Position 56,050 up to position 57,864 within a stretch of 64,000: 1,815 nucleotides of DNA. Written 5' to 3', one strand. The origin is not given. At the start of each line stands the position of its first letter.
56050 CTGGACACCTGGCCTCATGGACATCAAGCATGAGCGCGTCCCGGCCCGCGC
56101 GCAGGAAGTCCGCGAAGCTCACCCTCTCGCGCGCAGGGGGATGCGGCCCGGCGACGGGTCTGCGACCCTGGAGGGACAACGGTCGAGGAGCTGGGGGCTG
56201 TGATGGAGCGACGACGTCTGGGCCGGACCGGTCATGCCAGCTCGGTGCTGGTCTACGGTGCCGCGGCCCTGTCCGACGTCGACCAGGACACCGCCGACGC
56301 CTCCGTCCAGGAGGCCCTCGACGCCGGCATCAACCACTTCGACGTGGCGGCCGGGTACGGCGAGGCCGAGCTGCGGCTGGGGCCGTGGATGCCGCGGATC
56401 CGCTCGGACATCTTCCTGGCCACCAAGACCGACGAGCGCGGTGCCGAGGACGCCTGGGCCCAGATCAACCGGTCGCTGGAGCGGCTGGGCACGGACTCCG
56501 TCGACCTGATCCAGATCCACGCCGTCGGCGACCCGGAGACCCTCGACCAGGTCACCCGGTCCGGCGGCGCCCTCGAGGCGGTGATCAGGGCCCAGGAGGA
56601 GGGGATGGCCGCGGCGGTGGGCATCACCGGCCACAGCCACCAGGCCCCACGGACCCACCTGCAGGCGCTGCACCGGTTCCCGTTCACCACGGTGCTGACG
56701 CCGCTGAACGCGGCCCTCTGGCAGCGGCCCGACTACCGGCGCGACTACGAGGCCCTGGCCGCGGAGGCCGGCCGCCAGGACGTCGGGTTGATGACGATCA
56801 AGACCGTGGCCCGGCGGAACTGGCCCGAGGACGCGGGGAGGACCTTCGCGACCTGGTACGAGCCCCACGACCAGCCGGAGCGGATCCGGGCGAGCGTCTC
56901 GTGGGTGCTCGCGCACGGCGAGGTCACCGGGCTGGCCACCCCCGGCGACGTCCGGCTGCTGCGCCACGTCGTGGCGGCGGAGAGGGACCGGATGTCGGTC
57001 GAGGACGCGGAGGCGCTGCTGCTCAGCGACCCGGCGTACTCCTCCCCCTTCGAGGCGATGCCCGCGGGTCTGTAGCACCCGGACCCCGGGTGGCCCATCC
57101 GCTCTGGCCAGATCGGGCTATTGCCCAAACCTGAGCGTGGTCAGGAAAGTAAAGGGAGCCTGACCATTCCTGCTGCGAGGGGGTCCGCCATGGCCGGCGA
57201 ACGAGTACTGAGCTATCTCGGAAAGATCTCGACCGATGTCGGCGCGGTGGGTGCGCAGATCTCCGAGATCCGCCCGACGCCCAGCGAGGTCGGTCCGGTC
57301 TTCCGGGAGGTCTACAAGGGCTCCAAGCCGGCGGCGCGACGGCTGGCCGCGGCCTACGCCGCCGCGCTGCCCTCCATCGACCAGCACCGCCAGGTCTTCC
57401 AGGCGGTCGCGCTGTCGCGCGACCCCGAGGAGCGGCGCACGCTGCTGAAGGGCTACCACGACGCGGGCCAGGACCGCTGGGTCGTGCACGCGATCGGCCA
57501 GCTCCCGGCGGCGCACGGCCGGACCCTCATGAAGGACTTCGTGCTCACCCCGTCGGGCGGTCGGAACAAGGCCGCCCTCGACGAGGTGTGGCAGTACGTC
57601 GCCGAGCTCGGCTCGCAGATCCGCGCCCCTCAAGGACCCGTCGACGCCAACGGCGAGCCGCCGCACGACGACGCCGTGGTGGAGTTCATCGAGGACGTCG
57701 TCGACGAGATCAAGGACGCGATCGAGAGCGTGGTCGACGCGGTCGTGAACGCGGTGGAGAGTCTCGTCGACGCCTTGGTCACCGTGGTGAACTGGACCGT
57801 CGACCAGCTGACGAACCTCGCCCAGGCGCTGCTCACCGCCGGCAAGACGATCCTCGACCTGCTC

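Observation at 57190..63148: Translationally coupled 5-gene operon: 29-residue-repeat zincin protein, clan-CD-like peptidase, ACP, KS, half-KS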

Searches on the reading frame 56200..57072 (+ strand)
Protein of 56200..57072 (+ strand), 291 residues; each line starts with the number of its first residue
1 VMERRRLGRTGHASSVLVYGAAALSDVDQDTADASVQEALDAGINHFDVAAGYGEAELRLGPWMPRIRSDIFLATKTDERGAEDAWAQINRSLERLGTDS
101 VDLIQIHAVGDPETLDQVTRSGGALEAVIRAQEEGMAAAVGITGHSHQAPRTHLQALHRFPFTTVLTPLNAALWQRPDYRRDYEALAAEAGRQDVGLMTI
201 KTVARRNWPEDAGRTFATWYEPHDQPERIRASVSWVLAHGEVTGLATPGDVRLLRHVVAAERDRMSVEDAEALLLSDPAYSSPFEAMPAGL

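Call 12: search_protein_families(library=pfam, proteins=[window:56200-57072:+], max_evalue=0.01)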
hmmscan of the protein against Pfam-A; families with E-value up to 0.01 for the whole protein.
window:56200-57072:+ (291 aa): 1 family
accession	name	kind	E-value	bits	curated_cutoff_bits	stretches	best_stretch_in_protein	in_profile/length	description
PF00248.27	Aldo_ket_red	-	5.7e-19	68.7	24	1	17-203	2-192/291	Aldo/keto reductase family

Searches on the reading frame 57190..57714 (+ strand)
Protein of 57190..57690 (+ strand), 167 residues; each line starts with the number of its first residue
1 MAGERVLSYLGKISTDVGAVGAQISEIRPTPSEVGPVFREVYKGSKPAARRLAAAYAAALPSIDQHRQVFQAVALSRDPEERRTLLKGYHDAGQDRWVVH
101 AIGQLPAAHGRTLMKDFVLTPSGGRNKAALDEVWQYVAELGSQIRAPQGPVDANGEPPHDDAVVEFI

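Call 65: search_solved_structures(query=A5, max_evalue=10, show_alignments=1)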
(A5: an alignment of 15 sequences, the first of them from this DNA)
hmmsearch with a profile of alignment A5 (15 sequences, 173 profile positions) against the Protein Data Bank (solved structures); distinct sequences matched with E-value up to 10: 5.
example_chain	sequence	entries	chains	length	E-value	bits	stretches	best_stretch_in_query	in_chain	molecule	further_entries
9kfx_A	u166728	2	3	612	0.03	17.3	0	48-94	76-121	Synthetic PPR-DYW protein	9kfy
4c5u_A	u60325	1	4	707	0.47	13.5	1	121-167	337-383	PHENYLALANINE AMMONIA-LYASE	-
2vfw_A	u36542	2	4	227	1.6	11.7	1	126-172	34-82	SHORT-CHAIN Z-ISOPRENYL DIPHOSPHATE SYNTHETASE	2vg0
2vg1_A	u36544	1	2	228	1.6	11.7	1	126-172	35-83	SHORT-CHAIN Z-ISOPRENYL DIPHOSPHATE SYNTHETASE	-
2b8w_A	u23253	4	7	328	1.7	11.6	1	113-169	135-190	Interferon-induced guanylate-binding protein 1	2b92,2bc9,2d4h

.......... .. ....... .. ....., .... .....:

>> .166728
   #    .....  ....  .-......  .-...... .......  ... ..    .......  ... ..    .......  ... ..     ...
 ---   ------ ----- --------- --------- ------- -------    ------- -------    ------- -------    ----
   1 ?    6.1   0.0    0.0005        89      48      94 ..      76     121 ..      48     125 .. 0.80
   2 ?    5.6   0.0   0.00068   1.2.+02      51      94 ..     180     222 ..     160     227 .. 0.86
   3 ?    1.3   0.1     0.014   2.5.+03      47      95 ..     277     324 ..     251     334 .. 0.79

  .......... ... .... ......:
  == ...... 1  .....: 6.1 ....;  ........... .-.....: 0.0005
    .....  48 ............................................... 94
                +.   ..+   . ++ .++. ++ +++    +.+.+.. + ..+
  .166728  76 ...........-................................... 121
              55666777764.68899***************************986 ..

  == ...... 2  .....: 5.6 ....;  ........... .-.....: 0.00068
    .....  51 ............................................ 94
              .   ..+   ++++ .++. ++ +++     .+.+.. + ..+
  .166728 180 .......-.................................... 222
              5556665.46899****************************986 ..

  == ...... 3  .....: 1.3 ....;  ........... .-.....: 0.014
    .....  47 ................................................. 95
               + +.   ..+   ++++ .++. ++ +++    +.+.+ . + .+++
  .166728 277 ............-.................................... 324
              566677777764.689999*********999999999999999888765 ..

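Call 73: search_protein_representatives(protein=window:57190-57690:+)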
Query: 167 residues. Proteins with E-value up to 0.001 (for the whole library): 67; up to 1e-10: 38; up to 1e-30: 7. The best 67 are listed.
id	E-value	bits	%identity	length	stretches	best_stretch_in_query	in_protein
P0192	4.6e-66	238.0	71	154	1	1-148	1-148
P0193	2.9e-63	228.9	71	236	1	20-167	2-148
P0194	3.3e-41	157.2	56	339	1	1-165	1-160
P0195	4.5e-36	140.5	57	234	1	24-165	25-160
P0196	1.8e-34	135.3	49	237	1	5-166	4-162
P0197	1.4e-32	129.2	59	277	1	32-166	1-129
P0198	7.7e-32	126.8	63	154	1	48-165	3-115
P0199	2.1e-23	99.3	42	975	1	22-166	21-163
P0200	3.0e-23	98.8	46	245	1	27-166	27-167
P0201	2.1e-22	96.1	43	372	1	29-144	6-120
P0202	3.9e-21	92.0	40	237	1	15-146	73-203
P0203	4.9e-21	91.6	55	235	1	23-110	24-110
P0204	1.2e-20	90.4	39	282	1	29-166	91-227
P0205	4.1e-20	88.6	48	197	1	42-150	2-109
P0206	6.6e-20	88.0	42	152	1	28-151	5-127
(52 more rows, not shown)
